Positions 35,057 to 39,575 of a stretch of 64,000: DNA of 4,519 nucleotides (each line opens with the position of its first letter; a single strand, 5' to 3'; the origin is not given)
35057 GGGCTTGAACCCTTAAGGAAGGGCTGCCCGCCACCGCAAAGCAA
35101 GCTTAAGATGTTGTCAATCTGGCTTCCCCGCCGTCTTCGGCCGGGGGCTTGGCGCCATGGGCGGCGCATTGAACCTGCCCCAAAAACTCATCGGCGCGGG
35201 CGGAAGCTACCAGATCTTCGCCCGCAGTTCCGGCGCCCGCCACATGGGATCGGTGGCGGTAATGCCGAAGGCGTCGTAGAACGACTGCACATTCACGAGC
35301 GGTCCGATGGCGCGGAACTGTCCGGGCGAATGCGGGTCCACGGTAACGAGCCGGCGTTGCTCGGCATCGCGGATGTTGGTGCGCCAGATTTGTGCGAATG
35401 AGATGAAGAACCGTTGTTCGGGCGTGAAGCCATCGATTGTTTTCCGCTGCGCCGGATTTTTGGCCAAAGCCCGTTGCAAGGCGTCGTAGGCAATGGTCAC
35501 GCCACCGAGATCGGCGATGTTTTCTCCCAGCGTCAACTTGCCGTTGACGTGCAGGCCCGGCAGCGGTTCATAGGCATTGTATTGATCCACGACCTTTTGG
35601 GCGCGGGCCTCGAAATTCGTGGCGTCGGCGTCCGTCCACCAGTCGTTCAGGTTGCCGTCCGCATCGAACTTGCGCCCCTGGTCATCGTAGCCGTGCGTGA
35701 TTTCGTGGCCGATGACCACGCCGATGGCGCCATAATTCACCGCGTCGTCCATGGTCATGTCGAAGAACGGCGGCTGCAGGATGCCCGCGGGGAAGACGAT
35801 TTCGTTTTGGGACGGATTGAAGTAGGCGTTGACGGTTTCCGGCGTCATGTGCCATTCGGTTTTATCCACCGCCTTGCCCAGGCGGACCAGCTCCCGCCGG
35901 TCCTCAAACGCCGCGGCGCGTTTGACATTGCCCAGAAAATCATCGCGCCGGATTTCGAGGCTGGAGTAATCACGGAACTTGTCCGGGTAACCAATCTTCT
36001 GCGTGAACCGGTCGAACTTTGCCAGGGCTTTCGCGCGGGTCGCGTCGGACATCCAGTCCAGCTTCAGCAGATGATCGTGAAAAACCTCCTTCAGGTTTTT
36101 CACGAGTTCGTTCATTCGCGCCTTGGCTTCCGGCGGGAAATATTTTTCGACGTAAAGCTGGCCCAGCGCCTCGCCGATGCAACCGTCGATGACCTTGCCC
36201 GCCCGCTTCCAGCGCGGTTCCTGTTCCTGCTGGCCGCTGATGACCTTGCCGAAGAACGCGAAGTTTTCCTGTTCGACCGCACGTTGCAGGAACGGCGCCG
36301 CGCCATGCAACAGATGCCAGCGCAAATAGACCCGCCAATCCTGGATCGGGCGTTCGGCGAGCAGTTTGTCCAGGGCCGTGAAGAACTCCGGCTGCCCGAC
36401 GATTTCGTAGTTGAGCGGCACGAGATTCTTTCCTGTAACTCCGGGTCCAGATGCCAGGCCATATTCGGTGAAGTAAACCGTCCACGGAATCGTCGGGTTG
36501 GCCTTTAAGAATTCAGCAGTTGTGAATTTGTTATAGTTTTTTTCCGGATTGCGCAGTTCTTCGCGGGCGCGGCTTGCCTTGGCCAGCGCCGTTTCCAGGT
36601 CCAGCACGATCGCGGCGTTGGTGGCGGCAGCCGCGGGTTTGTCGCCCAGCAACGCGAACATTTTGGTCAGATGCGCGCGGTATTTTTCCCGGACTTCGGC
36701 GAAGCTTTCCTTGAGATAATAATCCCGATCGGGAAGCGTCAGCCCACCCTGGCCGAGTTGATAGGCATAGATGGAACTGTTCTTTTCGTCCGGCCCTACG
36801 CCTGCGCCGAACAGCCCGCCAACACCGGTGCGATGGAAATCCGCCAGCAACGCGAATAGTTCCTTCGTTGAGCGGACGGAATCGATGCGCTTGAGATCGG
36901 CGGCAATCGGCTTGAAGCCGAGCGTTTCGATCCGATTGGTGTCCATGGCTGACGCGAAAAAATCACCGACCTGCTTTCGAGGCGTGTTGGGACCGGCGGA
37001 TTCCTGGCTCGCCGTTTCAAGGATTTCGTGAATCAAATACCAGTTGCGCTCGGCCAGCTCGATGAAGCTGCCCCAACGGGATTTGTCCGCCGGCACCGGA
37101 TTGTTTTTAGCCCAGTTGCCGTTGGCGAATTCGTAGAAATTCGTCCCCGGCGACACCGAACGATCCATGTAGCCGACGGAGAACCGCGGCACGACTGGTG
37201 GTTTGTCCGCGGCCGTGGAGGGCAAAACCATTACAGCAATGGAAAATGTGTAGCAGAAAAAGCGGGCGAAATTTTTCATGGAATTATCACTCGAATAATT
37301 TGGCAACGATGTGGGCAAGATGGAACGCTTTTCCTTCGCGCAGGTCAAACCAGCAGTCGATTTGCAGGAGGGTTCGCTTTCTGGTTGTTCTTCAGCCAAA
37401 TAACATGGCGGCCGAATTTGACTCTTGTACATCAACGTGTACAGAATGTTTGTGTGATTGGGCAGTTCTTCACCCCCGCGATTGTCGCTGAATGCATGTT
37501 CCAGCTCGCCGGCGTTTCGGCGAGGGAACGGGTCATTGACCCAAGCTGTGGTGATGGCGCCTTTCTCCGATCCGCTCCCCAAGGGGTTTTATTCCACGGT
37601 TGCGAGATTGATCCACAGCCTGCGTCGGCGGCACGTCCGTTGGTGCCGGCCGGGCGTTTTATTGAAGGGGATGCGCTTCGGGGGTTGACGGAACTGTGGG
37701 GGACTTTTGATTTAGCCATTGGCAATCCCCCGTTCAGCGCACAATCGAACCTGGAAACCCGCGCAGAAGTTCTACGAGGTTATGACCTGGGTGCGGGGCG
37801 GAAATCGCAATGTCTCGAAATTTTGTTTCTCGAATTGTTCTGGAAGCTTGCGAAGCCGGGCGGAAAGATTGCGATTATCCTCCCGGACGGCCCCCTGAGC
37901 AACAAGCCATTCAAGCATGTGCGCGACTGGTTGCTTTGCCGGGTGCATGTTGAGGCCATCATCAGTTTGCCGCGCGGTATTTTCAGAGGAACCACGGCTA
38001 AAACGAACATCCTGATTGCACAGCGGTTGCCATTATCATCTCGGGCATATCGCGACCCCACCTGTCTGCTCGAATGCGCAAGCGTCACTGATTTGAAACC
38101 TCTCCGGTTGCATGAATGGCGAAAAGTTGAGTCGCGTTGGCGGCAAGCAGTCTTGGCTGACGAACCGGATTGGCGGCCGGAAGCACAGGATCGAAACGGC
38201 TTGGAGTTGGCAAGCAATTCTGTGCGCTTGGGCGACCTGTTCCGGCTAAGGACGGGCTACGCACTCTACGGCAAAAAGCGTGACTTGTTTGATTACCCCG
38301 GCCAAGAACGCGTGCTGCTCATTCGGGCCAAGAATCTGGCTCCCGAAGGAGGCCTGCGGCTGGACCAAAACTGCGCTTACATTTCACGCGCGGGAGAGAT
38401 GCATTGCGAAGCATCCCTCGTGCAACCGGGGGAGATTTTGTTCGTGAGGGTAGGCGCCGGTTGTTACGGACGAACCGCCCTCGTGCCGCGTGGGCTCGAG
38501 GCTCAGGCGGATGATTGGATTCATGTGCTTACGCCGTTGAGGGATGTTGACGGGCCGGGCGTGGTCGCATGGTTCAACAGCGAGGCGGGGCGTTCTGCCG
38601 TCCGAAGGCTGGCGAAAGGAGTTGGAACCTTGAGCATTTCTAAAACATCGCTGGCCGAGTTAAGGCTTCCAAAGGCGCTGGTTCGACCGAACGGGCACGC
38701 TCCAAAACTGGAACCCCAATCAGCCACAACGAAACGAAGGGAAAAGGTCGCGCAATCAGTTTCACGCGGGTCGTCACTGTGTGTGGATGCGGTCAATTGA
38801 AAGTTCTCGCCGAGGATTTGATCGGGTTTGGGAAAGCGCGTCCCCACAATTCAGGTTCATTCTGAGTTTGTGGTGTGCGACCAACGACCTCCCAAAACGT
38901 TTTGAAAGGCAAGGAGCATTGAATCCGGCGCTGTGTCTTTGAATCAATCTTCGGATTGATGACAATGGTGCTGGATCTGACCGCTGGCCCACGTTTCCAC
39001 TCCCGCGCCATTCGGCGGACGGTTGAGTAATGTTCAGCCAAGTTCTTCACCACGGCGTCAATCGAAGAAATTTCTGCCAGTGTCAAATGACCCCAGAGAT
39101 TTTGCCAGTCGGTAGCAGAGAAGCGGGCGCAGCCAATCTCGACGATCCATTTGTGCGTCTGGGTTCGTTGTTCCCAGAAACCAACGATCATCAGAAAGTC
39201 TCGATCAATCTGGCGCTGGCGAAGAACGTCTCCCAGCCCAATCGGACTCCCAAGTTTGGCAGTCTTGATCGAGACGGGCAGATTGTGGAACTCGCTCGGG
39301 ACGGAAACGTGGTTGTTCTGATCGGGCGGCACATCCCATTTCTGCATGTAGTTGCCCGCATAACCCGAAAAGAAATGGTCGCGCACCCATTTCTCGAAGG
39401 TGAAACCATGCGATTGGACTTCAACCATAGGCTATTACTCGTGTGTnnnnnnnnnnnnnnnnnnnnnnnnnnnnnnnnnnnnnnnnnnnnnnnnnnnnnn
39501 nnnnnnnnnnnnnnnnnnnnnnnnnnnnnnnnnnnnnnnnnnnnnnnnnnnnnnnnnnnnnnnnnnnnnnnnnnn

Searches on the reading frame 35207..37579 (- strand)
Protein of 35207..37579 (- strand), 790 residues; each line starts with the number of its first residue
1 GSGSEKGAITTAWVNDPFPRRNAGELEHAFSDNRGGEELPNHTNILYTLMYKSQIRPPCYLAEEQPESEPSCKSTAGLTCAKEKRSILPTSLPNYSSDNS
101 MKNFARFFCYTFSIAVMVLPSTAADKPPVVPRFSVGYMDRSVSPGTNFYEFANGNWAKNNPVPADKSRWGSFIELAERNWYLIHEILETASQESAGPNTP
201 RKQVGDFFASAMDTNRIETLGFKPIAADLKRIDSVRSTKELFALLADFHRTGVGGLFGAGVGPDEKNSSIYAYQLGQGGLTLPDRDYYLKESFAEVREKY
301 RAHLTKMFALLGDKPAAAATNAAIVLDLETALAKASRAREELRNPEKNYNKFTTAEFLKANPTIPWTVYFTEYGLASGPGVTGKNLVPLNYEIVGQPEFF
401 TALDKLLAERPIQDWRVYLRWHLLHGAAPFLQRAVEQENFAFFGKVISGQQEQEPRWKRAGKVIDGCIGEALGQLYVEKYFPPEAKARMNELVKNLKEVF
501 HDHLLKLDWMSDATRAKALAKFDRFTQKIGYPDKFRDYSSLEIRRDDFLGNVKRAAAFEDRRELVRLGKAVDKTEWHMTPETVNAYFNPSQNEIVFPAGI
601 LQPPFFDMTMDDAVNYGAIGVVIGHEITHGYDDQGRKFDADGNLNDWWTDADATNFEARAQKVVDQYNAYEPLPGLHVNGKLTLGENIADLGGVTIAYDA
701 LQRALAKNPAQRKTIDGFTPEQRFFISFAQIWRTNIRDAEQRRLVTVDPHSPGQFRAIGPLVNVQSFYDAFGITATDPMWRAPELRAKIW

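Call 43: search_protein_families(library=pfam, proteins=[window:35207-37579:-], max_evalue=0.001)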
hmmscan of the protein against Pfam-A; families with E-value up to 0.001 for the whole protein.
window:35207-37579:- (790 aa): 2 families
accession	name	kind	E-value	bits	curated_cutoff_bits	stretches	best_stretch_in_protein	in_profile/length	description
PF05649.18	Peptidase_M13_N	-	3.1e-127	425.6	32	1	144-532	1-381/381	Peptidase family M13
PF01431.27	Peptidase_M13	-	5.4e-75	252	24.5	1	584-784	1-202/205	Peptidase family M13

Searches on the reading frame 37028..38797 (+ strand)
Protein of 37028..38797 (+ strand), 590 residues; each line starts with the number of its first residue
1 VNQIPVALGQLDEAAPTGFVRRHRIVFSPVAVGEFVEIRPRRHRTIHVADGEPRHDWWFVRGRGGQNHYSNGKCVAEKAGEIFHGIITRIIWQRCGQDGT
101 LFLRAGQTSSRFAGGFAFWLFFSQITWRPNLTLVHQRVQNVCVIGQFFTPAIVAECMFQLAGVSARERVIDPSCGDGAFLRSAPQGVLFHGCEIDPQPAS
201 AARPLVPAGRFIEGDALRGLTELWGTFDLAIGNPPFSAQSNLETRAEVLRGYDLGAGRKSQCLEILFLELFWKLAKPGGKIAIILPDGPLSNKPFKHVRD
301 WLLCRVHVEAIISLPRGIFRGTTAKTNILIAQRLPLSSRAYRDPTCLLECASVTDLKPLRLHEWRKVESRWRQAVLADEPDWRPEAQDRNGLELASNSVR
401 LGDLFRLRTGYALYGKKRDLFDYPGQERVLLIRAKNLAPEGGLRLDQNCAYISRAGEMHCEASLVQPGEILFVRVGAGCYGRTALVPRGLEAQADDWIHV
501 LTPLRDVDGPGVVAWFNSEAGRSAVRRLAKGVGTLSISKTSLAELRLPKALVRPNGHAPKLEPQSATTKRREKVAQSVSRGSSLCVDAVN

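Call 43: search_protein_families(library=pfam, proteins=[window:37028-38797:+], max_evalue=0.001)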
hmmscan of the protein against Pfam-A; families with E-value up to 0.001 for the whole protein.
window:37028-38797:+ (590 aa): 2 families
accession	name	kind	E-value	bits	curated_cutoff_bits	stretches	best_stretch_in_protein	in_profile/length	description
PF02384.22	N6_Mtase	-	2.8e-20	73.3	20.4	2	225-333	124-232/311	N-6 DNA Methylase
PF07669.17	Eco57I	-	2.4e-09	37.9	25.3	1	225-316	73-168/171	Eco57I restriction-modification methylase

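Call 48: search_protein_families(library=padloc, proteins=[window:37028-38797:+], max_evalue=0.001)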
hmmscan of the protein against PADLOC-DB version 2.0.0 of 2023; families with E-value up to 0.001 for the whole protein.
window:37028-38797:+ (590 aa): 45 families (the best 25 are shown)
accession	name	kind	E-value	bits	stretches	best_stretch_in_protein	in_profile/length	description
PDLC03311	MTase_II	-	2e-56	189.7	1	142-545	14-405/464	Type II methyltransferase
PDLC03021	MTase_I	-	5.2e-25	86.2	2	225-333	271-377/491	Type I methyltransferase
PDLC03218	MTase_II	-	1.8e-23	81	2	225-334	371-482/532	Type II methyltransferase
PDLC03285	MTase_II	-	9.7e-22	75.6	1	220-338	100-222/413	Type II methyltransferase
PDLC04134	mad2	-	6.6e-21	72.7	1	145-333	271-445/492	mads_2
PDLC03318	MTase_II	-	1.2e-19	68.1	2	224-320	498-608/723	Type II methyltransferase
PDLC03026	MTase_I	-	1.4e-18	65.4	2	213-334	240-356/487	Type I methyltransferase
PDLC03030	MTase_I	-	2.6e-17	60.5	1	258-338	504-586/670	Type I methyltransferase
PDLC03025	MTase_I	-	9.2e-16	55.6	2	228-372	270-411/569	Type I methyltransferase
PDLC03018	MTase_I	-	2.2e-15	54.1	1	250-329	519-598/749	Type I methyltransferase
PDLC03267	MTase_II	-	5.9e-15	53.2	1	143-334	12-218/539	Type II methyltransferase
PDLC03248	MTase_II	-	3e-14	50.6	1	144-328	9-191/521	Type II methyltransferase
PDLC03034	MTase_I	-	1.1e-13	48.4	1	226-333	473-583/672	Type I methyltransferase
PDLC03258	MTase_II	-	1.3e-12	45.5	1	145-341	23-211/366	Type II methyltransferase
PDLC03027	MTase_I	-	3.7e-12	43.6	1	145-330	158-364/810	Type I methyltransferase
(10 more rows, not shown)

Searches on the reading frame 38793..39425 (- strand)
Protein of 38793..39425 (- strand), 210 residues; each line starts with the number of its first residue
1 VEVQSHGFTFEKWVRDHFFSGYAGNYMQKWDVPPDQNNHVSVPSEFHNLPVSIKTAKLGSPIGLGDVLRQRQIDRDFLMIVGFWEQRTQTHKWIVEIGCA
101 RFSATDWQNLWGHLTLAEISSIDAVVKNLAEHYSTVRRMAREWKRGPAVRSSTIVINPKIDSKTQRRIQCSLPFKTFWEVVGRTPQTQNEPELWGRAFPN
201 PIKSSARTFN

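Call 43: search_protein_families(library=pfam, proteins=[window:38793-39425:-], max_evalue=0.001)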
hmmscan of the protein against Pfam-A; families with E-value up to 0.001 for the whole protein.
window:38793-39425:- (210 aa): 0 families

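Call 48: search_protein_families(library=padloc, proteins=[window:38793-39425:-], max_evalue=0.001)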
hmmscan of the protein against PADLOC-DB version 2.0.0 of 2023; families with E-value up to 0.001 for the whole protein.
window:38793-39425:- (210 aa): 1 family
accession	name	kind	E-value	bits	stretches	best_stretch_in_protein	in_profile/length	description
PDLC03460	REase_II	-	5.4e-11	40.6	1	1-172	85-254/298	Type II restriction enzyme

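Call 72: find_homologous_proteins(query=window:38793-39425:-, max_evalue=0.00001)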
Query window:38793-39425:- (210 aa): 299 proteins with E <= 0.00001 among 345 candidates; the best 120 are listed.
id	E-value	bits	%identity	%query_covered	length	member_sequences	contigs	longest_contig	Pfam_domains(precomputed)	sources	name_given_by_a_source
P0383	1.5e-129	448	91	100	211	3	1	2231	-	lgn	-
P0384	1.1e-114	399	80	100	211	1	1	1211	-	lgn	-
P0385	1.4e-110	386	76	100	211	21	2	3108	-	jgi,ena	jgi:hypothetical protein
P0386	1.9e-110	385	76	100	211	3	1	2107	-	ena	-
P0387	6.4e-110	384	77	100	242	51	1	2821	-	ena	-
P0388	1.0e-109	383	76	100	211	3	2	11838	-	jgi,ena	jgi:hypothetical protein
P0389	9.6e-108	377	76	100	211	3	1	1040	-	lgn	-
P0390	9.6e-107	373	77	100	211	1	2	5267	-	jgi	jgi:hypothetical protein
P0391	4.2e-106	371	75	100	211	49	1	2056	-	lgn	-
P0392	2.2e-105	369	76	100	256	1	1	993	-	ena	-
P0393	8.2e-105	367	75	100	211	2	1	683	-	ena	-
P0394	3.3e-104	365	74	100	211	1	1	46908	-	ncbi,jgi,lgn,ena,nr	ncbi:MAG: hypothetical protein JO295_07265 [Verrucomicrobia bacterium]|nr:hypothetical protein [Verr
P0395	5.6e-104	364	75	100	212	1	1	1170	-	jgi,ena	jgi:hypothetical protein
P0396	1.0e-103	363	74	100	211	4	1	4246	-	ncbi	-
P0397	2.8e-103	362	75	100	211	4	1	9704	-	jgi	jgi:hypothetical protein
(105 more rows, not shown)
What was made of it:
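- Tried and rejected: It is full length relative to more than 100 homologues (call 72).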

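Call 73: find_encoding_contigs(protein=P0383, flank=10000, max_places=3)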
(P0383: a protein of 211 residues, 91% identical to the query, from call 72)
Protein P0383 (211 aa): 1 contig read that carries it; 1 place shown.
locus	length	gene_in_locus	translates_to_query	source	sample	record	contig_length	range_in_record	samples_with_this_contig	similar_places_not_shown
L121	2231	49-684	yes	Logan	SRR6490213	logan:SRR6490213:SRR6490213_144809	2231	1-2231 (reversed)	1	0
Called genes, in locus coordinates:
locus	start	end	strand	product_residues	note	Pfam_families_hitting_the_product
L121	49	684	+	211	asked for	-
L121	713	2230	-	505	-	?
